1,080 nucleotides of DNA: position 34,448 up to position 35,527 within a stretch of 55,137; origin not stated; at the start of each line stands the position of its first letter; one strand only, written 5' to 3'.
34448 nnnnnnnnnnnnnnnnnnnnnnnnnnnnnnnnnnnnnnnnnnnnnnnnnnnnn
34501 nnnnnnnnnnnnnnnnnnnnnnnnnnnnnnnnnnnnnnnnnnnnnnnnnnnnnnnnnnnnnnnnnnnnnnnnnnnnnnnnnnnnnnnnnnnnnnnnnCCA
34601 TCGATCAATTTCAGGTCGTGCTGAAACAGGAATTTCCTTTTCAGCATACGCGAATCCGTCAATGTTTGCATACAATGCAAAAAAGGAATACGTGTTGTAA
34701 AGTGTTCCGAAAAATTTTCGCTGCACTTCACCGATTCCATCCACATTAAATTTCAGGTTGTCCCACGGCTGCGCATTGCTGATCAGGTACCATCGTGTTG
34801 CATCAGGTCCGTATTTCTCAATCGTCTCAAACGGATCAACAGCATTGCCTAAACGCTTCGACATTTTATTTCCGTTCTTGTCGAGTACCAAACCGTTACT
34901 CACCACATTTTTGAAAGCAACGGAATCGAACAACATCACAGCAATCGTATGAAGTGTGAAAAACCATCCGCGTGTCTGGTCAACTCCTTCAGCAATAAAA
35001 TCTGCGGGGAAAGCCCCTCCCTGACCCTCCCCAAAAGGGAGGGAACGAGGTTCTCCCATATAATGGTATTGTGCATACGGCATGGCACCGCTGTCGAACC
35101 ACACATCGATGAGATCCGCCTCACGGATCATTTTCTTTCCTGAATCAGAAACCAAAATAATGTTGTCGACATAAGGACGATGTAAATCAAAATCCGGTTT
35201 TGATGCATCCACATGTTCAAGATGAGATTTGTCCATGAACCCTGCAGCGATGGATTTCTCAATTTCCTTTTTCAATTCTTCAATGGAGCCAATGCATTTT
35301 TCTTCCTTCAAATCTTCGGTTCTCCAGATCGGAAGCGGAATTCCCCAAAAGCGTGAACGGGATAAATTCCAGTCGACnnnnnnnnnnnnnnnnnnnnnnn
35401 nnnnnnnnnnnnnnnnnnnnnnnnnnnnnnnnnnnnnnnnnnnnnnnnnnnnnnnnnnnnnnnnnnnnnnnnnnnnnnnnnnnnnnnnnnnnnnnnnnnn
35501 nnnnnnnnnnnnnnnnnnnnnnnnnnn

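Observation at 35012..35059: Palindromic, in-frame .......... segment inside ileS (RPE-like)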

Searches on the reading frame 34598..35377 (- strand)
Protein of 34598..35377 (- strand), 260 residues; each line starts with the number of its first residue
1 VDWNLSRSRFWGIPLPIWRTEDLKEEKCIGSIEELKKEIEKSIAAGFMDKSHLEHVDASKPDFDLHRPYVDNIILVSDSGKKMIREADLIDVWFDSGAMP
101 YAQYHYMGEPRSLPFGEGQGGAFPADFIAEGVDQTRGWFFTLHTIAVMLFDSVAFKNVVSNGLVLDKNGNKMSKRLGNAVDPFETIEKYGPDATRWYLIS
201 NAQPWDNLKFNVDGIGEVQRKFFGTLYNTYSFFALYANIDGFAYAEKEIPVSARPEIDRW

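Call 66: search_solved_structures(query=window:34598-35377:-, show_alignments=2, max_evalue=1e-10)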
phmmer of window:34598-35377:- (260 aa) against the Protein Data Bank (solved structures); distinct sequences matched with E-value up to 1e-10: 16.
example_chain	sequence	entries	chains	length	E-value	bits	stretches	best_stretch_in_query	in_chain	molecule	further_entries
1ile_A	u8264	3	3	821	6.9e-68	232.3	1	1-260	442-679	ISOLEUCYL-TRNA SYNTHETASE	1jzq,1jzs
8c9d_A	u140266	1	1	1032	2.2e-57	197.9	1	1-244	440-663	Isoleucine--tRNA ligase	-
8c8v_A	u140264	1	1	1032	2.2e-57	197.9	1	1-244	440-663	Isoleucine--tRNA ligase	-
8c8u_A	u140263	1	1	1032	2.2e-57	197.9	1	1-244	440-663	Isoleucine--tRNA ligase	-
8c8w_A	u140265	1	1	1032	2.2e-57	197.8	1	1-244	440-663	Isoleucine--tRNA ligase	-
9w01_B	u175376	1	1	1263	2.8e-52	181.1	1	2-234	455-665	Isoleucine--tRNA ligase, cytoplasmic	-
6ldk_A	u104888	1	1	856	1e-49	172.7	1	2-234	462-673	Isoleucine--tRNA ligase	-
9wqs_A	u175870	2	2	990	7e-47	163.4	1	2-233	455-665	Isoleucine--tRNA ligase, cytoplasmic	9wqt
7d5c_A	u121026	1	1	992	7e-47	163.4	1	2-233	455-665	Isoleucine--tRNA ligase, cytoplasmic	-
8wnd_A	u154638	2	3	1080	9.2e-47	163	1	2-233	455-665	isoleucine--tRNA ligase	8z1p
1gax_A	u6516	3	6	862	1.1e-20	77.4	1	81-247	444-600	VALYL-TRNA SYNTHETASE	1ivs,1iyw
8c9e_A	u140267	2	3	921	1.1e-19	74.2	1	2-259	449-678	Isoleucine--tRNA ligase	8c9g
8c9f_A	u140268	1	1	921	1.1e-19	74.2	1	2-259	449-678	Isoleucine--tRNA ligase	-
1ffy_A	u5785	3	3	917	3.9e-19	72.4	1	2-260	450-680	ISOLEUCYL-TRNA SYNTHETASE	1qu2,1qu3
8wnf_A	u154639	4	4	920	6.8e-17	65.1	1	2-209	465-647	Isoleucine--tRNA ligase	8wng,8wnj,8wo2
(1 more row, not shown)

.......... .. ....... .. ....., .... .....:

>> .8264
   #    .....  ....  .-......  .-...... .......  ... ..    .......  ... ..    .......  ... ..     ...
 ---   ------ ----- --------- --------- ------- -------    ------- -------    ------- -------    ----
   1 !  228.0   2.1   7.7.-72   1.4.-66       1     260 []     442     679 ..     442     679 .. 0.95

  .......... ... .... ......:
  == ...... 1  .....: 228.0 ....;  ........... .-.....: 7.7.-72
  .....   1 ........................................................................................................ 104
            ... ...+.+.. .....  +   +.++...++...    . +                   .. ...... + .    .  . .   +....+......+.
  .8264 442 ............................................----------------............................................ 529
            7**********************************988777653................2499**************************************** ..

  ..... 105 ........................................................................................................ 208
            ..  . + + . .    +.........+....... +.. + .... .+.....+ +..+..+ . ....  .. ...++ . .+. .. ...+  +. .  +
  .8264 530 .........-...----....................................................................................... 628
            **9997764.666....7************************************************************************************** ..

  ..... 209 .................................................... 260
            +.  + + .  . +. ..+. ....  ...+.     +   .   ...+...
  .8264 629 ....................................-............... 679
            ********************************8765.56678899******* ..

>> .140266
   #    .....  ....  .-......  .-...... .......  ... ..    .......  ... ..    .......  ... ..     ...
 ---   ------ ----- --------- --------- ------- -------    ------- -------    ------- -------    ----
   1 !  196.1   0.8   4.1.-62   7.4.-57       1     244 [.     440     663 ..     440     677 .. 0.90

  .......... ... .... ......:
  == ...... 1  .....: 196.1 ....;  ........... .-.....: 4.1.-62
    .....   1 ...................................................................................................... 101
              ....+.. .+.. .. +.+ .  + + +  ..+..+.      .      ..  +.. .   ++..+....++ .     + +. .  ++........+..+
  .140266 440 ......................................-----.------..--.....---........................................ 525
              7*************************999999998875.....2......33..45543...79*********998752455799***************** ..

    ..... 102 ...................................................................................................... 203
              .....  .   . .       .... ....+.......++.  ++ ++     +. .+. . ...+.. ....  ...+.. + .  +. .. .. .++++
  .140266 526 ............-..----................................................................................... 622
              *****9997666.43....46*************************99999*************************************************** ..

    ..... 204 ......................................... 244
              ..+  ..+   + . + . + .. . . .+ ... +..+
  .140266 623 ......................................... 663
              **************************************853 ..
